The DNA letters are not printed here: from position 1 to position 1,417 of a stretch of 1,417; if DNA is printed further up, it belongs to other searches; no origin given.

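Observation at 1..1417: Two GH130 (DUF377) modules fused in tandem in one polypeptide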

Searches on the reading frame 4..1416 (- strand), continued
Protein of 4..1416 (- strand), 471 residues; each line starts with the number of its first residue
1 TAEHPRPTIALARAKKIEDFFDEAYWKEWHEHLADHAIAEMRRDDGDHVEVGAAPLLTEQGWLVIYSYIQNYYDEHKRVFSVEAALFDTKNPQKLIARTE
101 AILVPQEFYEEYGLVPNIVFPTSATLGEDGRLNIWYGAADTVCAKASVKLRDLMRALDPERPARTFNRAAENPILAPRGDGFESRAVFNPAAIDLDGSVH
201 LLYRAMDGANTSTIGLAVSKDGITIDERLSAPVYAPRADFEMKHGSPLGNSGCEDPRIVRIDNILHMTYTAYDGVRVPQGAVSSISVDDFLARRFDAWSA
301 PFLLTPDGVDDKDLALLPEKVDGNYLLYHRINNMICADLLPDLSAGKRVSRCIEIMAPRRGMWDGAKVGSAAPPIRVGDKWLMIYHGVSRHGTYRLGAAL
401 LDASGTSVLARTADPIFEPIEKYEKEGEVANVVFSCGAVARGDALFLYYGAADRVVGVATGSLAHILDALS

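Call 39: predict_structure(alignment_id=A1)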
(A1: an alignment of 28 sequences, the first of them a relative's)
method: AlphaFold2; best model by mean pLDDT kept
length: 638 residues; sequences in the alignment: 28
mean_pLDDT: 87.8   pTM: 0.88
mean pLDDT of the five models: 87.8, 85.5, 85.2, 77.1, 76.2
residues with pLDDT >= 90: 378; 70-90: 211; 50-70: 35; < 50: 14
segments of 3 or more residues with pLDDT < 50: 50-56, 167-170
pLDDT, mean of each block of 10 residues (from residue 1): 93 85 87 92 74 56 93 90 88 93 92 74 93 90 89 95 65 79 94 89 87 88 94 92 90 94 93 87 87 90 90 94 76 89 91 89 95 89 96 96 76 63 92 91 82 97 91 78 90 91 89 70 93 92 94 89 95 95 90 82 86 91 93 91
secondary structure, 60 per line:
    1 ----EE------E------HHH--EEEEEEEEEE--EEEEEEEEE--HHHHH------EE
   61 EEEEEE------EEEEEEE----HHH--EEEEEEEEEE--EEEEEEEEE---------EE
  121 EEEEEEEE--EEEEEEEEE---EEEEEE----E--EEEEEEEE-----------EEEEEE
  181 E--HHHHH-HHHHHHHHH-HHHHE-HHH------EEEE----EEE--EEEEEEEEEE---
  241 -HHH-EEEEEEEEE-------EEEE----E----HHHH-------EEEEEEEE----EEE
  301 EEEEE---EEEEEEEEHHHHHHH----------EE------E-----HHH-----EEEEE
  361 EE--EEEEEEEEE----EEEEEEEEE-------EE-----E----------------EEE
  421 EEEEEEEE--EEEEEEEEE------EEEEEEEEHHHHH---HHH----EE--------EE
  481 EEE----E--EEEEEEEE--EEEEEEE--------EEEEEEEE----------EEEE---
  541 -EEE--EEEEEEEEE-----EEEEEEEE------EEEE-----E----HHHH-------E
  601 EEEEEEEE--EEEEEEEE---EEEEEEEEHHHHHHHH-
elements in order: E25-34 E37-45 H48-52 E59-66 E73-79 E89-98 E101-109 E119-128 E131-139 E143-148 E156-163 E175-181 H184-188 H190-198 H200-203 E215-218 E223-225 E228-237 E246-254 E262-265 H275-278 E286-293 E298-305 E309-316 H317-323 E356-362 E365-373 E378-386 E418-428 E431-439 E446-453 H454-458 E479-483 E491-498 E501-507 E516-523 E534-537 E542-544 E547-555 E561-568 E575-578 H589-592 E600-608 E611-618 E622-629 H630-637

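Call 41: search_protein_representatives(protein=P0013)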
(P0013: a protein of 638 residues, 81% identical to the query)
Query: 638 residues. Proteins with E-value up to 0.001 (for the whole library): 4123; up to 1e-10: 1730; up to 1e-30: 428. The best 150 are listed.
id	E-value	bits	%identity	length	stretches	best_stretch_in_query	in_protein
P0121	7.6e-232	787.8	52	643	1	1-636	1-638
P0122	2.0e-212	723.7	44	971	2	5-633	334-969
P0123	5.9e-172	589.9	47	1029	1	3-635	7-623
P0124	5.5e-171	586.7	50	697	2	333-638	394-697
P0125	3.0e-161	554.6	46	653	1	1-636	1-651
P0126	2.2e-154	531.9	46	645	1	5-633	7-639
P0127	2.4e-143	495.4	43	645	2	335-637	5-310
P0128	9.7e-142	490.1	43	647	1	12-637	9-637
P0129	2.4e-137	475.6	42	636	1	4-637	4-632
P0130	5.2e-134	464.6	40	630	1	4-638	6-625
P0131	2.9e-131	455.5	43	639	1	3-630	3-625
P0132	2.3e-129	449.2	39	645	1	4-630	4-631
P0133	2.6e-121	422.6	44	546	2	4-292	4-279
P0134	3.6e-116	405.6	79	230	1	261-483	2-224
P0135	1.5e-111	390.4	46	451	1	207-635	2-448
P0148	2.3e-77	277.4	42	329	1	2-328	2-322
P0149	3.9e-75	270.0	44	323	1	2-324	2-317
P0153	3.6e-72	260.2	41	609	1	223-637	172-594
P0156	2.1e-71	257.7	39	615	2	333-627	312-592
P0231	2.3e-57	211.3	44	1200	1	324-635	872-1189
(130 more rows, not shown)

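Call 44: fold_search(model_id=the predicted structure, library=pdb)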
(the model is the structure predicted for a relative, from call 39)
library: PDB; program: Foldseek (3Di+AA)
matches with E <= 10: 1169; with E <= 0.001: 592
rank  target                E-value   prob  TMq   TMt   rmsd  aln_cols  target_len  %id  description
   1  7fir_C                1.4e-23  1.00  0.42  0.86   3.0       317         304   33  The crystal structure of beta-1,2-mannobiose phosphorylase in complex with 1,4-mannobiose (released 2022-01-05)
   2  9gph_A                1.8e-23  1.00  0.42  0.88   1.9       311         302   33  Teth514_1788 1,2-beta-oligomannan phosphorylase in complex with mannose (-1) and phosphate (released 2025-09-17)
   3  7fip_A                2.6e-23  1.00  0.42  0.86   2.9       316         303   34  The native structure of beta-1,2-mannobiose phosphorylase from Thermoanaerobacter sp. (released 2022-01-05)
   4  9fj8_B                3.4e-23  1.00  0.42  0.87   2.8       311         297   33  Teth514_1788 1,2-beta-oligomannan phosphorylase in complex with mannotetraose (released 2025-06-11)
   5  7fip_D                3.4e-23  1.00  0.42  0.86   2.9       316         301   34  The native structure of beta-1,2-mannobiose phosphorylase from Thermoanaerobacter sp. (released 2022-01-05)
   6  9fj8_A                4.3e-23  1.00  0.42  0.89   1.9       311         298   33  Teth514_1788 1,2-beta-oligomannan phosphorylase in complex with mannotetraose (released 2025-06-11)
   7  7fip_B                4.6e-23  1.00  0.41  0.84   3.5       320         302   33  The native structure of beta-1,2-mannobiose phosphorylase from Thermoanaerobacter sp. (released 2022-01-05)
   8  9gph_B                2.3e-22  1.00  0.42  0.89   2.0       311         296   33  Teth514_1788 1,2-beta-oligomannan phosphorylase in complex with mannose (-1) and phosphate (released 2025-09-17)
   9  5b0p_A                1.3e-21  1.00  0.41  0.72   4.4       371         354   25  Beta-1,2-Mannobiose phosphorylase from Listeria innocua - glycerol complex (released 2015-12-02)
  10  5b0q_A                6.6e-21  1.00  0.41  0.72   4.4       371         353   25  beta-1,2-Mannobiose phosphorylase from Listeria innocua - mannose complex (released 2015-12-02)
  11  5b0p_B                3.0e-20  1.00  0.41  0.72   4.4       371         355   25  Beta-1,2-Mannobiose phosphorylase from Listeria innocua - glycerol complex (released 2015-12-02)
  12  9erg_A                3.0e-20  1.00  0.39  0.70   4.9       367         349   26  Uhgb_MS mannoside synthase from an unknown human gut bacterium in complex with Mannose-1-Phosphate (released 2025-10-08)
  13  9eqq                  7.8e-20  1.00  0.40  0.71   4.9       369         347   26  Uhgb_MS mannoside synthase from an unknown human gut bacterium in complex with Mannose (released 2025-10-08)
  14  9erg_B                1.8e-19  1.00  0.39  0.69   4.4       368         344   26  Uhgb_MS mannoside synthase from an unknown human gut bacterium in complex with Mannose-1-Phosphate (released 2025-10-08)
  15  5a7v_A                4.3e-19  1.00  0.39  0.66   4.0       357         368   28  The GH130 family of mannoside phosphorylases contains glycoside hydrolases that target beta-1,2 mannosidic linkages in (released 2015-08-26)
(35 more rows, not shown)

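Call 51: list_cluster_members(proteins=[P0121, P0122, P0123, P0124, P0127, P0148, P0149, P0153, P0156, P0231])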
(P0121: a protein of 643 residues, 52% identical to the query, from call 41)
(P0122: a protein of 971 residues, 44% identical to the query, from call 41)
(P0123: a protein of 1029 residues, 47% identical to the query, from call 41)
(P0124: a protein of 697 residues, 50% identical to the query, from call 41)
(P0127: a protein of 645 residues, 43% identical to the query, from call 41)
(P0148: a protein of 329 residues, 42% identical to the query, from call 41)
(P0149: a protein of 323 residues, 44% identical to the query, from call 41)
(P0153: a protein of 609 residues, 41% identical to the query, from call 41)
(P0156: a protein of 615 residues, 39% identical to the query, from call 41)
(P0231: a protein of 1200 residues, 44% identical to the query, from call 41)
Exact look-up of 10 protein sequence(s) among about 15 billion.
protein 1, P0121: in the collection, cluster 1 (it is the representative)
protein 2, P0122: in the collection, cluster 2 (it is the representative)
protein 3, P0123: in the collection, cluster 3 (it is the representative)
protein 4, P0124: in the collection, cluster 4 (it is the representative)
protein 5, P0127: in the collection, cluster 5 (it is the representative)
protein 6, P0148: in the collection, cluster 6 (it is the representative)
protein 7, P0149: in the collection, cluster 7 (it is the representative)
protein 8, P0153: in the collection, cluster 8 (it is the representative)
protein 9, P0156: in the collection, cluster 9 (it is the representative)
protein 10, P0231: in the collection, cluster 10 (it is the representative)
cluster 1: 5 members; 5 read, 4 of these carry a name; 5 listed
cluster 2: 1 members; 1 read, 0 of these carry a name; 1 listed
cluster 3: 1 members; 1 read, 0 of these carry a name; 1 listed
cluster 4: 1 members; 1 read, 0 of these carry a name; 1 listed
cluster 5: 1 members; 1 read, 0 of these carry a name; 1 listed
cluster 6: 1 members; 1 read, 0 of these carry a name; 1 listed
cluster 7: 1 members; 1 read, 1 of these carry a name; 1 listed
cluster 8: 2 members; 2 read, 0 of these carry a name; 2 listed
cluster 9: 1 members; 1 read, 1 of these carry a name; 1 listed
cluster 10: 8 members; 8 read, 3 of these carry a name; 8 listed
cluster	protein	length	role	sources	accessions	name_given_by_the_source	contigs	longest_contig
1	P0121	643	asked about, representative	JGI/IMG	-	predicted GH43/DUF377 family glycosyl hydrolase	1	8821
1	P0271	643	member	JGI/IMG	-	predicted GH43/DUF377 family glycosyl hydrolase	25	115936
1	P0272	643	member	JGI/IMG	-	predicted GH43/DUF377 family glycosyl hydrolase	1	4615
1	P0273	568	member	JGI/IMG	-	predicted GH43/DUF377 family glycosyl hydrolase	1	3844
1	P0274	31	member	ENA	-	-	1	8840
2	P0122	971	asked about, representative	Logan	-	-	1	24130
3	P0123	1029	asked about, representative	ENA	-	-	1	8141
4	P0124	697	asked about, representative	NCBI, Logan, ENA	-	-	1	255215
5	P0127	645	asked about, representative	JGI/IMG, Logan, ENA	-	-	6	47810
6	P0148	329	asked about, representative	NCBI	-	-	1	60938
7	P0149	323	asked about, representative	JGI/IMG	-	predicted GH43/DUF377 family glycosyl hydrolase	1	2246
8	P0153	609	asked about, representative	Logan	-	-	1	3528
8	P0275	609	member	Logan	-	-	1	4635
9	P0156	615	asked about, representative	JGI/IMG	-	predicted GH43/DUF377 family glycosyl hydrolase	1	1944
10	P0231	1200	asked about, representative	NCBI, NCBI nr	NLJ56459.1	MAG: hypothetical protein GX334_05335 [Firmicutes bacterium] | hypothetical protein [Bacillota bacterium]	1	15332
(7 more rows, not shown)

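Call 52: find_encoding_contigs(protein=P0148, flank=5000, max_places=2)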
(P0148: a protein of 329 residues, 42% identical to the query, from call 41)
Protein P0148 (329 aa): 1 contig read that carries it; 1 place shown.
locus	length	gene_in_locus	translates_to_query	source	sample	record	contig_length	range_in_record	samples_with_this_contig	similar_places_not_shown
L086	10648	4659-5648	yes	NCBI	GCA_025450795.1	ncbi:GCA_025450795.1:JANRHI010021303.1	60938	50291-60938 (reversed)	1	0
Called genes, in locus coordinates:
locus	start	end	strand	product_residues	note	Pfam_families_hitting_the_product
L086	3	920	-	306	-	?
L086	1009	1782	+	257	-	PF02673:BacA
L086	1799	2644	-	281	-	PF01988:VIT1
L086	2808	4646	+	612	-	PF04041:Glyco_hydro_130, PF04616:Glyco_hydro_43 (faint), PF04041:Glyco_hydro_130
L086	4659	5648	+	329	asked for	PF04041:Glyco_hydro_130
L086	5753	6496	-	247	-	PF13489:Methyltransf_23, PF01209:Ubie_methyltran, PF13679:Methyltransf_32 (weak), PF08003:Methyltransf_9 (faint), PF13847:Methyltransf_31, PF08241:Methyltransf_11, PF08242:Methyltransf_12, PF13649:Methyltransf_25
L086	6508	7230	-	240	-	PF00535:Glycos_transf_2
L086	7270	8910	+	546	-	-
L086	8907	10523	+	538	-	-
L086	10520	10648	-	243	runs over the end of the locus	PF01925:TauE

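Call 53: find_encoding_contigs(protein=P0127, flank=5000, max_places=2)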
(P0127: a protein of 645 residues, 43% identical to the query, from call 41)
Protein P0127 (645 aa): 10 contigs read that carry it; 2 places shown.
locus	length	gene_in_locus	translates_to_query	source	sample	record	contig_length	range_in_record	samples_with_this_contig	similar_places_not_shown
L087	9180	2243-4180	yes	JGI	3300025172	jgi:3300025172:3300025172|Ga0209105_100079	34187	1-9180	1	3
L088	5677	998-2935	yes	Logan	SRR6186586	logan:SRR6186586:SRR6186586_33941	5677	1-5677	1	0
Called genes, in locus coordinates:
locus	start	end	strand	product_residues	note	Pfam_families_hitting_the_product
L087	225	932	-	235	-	-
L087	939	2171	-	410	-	PF13506:Glyco_transf_21, PF00535:Glycos_transf_2, PF10111:Glyco_tranf_2_2, PF13641:Glyco_tranf_2_3, PF03142:Chitin_synth_2, PF13632:Glyco_trans_2_3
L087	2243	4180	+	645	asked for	PF00251:Glyco_hydro_32N (faint), PF04041:Glyco_hydro_130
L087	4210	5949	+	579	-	PF00251:Glyco_hydro_32N (weak), PF04041:Glyco_hydro_130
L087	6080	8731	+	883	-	PF02861:Clp_N, PF00004:AAA, PF13191:AAA_16 (weak), PF17871:AAA_lid_9, PF00004:AAA, PF07724:AAA_2, PF07728:AAA_5, PF10431:ClpB_D2-small, +6 more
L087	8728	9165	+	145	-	-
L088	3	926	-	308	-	?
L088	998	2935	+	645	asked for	PF00251:Glyco_hydro_32N (faint), PF04041:Glyco_hydro_130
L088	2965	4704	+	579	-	PF00251:Glyco_hydro_32N (weak), PF04041:Glyco_hydro_130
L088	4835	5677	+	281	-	?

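Call 55: search_solved_structures(query=L001:9914-10684:+, max_evalue=0.001, show_alignments=1)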
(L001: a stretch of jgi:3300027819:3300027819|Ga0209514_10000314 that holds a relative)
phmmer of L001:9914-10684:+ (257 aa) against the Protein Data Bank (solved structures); distinct sequences matched with E-value up to 0.001: 18.
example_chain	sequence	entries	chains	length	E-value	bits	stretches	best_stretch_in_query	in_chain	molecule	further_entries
4bnd_B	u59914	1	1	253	1.9e-38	135.8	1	4-256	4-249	ALPHA-PHOSPHOGLUCOMUTASE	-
4bnd_A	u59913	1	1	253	1.9e-38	135.8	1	4-256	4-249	ALPHA-PHOSPHOGLUCOMUTASE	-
5ue7_A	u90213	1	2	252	4.2e-16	62.6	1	4-252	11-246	Phosphomannomutase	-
6i5x_A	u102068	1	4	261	3.9e-14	56.2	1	5-254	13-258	Phosphomannomutase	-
9hn3_A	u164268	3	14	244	5.3e-14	55.7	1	4-254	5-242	Phosphomannomutase 2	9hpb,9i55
2amy_A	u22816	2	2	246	8.4e-11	45.2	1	3-254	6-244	Phosphomannomutase 2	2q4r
7o0c_A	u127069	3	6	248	8.7e-11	45.2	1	3-254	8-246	Phosphomannomutase 2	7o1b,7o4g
7o58_A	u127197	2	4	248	4.3e-10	42.9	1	3-253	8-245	Phosphomannomutase 2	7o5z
6cft_A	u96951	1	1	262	4.7e-10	42.8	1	5-247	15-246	Phosphomannomutase 1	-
6cfr_A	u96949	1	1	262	5.2e-10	42.7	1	5-247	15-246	Phosphomannomutase 1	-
6cfu_A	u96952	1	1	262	2.1e-09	40.7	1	5-247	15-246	Phosphomannomutase 1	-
3f9r_A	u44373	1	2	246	3.1e-09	40.1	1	122-238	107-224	Phosphomannomutase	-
6cfs_A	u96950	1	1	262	3.2e-09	40.1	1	5-247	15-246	Phosphomannomutase 1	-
2fuc_A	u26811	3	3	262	3.2e-09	40.1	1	5-247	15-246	Phosphomannomutase 1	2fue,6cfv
8b5v_A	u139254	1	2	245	4.7e-09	39.5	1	5-249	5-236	Phosphomannomutase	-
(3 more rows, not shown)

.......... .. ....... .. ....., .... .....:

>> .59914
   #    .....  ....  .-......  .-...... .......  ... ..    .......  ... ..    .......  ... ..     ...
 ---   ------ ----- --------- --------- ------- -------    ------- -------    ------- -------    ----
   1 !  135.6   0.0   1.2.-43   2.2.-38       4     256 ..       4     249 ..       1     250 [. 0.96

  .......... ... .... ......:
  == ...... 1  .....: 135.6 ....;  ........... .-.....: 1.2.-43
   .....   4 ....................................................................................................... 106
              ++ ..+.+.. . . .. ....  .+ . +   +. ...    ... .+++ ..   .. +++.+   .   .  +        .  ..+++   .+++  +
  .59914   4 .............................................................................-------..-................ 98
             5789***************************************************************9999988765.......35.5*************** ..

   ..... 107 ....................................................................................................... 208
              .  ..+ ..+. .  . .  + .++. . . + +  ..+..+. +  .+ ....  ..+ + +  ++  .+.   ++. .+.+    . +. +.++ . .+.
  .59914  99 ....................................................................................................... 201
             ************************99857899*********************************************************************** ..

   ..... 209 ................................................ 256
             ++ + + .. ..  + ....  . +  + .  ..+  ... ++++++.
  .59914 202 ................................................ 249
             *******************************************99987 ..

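Call 56: search_solved_structures(query=L003:7073-7990:+, max_evalue=1)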
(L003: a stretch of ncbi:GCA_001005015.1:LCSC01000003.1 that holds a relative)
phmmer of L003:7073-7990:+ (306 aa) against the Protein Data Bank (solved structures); distinct sequences matched with E-value up to 1: 2.
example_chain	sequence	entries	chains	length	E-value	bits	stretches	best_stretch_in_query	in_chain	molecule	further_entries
6tv1_A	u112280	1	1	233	0.7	12.2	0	221-270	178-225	EssC protein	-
5tcp_0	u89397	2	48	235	0.97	11.7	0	170-238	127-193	Lipoprotein PrgK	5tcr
